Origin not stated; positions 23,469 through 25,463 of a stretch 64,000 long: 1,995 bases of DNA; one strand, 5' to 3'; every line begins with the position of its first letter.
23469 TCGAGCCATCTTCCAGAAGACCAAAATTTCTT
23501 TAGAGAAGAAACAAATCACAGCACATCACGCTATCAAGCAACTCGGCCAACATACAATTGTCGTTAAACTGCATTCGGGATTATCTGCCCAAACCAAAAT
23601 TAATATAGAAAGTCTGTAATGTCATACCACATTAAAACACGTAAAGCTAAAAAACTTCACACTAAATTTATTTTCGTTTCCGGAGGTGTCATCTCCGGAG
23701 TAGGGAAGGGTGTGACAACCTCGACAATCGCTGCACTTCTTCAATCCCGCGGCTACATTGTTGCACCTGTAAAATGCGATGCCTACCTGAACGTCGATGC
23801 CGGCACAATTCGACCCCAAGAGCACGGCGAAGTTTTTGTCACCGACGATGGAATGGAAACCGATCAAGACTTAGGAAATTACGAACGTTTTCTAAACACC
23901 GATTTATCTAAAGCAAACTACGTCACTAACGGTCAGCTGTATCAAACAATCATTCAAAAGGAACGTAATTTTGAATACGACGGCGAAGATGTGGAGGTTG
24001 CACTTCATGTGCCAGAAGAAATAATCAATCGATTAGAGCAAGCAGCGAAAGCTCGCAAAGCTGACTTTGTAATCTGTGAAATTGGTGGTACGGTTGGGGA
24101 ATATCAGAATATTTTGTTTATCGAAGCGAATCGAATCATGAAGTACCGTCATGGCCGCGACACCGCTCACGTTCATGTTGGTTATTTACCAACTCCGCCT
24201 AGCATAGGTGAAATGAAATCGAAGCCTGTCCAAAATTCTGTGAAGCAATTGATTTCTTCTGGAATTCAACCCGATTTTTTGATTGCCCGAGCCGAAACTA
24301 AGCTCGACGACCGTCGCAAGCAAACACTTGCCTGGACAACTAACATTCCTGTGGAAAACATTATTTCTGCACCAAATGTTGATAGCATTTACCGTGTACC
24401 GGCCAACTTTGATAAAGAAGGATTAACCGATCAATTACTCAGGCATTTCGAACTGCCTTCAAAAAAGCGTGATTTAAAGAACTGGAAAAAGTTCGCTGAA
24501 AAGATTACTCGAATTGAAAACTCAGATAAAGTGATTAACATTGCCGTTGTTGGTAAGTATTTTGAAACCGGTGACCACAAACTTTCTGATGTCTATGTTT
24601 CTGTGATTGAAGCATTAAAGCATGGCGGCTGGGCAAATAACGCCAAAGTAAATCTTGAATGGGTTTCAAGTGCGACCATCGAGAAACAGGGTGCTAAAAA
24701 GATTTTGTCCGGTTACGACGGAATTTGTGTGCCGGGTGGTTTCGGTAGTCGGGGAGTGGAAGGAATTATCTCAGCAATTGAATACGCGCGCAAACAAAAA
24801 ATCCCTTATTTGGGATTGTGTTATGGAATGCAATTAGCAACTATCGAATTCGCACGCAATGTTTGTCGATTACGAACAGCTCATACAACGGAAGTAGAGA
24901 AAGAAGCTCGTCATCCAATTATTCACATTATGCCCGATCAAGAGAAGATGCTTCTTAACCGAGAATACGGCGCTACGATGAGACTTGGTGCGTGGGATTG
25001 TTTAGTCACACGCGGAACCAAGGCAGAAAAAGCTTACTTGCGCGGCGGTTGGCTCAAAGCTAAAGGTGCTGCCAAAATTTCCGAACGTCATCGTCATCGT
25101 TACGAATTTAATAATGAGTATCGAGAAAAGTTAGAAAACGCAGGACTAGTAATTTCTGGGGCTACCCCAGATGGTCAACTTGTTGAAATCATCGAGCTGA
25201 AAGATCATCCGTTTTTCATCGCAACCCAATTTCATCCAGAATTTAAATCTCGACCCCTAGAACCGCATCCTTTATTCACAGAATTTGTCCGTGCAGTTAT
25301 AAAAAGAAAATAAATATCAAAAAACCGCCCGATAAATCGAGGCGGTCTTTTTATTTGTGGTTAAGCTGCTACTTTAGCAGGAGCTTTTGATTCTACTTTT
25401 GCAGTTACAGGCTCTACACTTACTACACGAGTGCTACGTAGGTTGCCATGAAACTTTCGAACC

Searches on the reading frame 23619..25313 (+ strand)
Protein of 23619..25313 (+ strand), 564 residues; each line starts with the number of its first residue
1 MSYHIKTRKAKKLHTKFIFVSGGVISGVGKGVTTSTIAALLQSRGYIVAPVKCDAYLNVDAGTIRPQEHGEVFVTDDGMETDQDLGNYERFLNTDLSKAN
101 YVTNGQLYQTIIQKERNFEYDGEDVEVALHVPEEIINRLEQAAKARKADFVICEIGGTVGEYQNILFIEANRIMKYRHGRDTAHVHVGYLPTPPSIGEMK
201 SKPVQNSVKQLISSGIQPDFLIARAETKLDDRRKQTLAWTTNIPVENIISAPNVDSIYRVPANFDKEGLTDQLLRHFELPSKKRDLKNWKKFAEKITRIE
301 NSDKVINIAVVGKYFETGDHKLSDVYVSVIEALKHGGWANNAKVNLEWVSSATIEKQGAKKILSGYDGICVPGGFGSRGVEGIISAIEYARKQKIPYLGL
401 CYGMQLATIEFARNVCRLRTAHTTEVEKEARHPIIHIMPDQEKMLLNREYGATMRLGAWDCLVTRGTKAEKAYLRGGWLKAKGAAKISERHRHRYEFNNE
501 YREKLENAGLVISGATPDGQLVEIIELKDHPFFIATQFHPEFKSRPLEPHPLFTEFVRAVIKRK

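Call 69: find_encoding_contigs(protein=window:23619-25313:+, flank=10000, max_places=1)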
Protein window:23619-25313:+ (564 aa): 23 contigs read that carry it; 1 place shown.
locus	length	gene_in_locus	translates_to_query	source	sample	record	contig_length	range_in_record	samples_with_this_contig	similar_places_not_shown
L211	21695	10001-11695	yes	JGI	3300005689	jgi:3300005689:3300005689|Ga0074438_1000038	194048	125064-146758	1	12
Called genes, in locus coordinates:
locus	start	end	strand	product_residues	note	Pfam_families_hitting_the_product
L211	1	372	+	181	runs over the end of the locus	PF02357:NusG, PF00467:KOW (weak)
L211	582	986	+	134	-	PF03946:Ribosomal_L11_N, PF00298:Ribosomal_L11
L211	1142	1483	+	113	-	PF18920:DUF5671 (faint)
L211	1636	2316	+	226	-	PF00687:Ribosomal_L1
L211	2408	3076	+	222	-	PF04542:Sigma70_r2, PF08281:Sigma70_r4_2, PF04545:Sigma70_r4 (weak)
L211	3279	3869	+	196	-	PF06559:DCD_N (weak), PF22769:DCD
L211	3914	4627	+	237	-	PF02223:Thymidylate_kin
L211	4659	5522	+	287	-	PF00303:Thymidylat_synt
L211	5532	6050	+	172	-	PF00186:DHFR_1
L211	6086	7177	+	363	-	PF03462:PCRF, PF00472:RF-1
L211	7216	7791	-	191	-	-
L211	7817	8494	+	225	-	PF02463:SMC_N (weak), PF00005:ABC_tran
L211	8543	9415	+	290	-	PF18075:FtsX_ECD, PF02687:FtsX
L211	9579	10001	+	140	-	PF01281:Ribosomal_L9_N, PF03948:Ribosomal_L9_C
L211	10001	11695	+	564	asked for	PF06418:CTP_synth_N, PF01656:CbiA (weak), PF07722:Peptidase_C26 (faint), PF00117:GATase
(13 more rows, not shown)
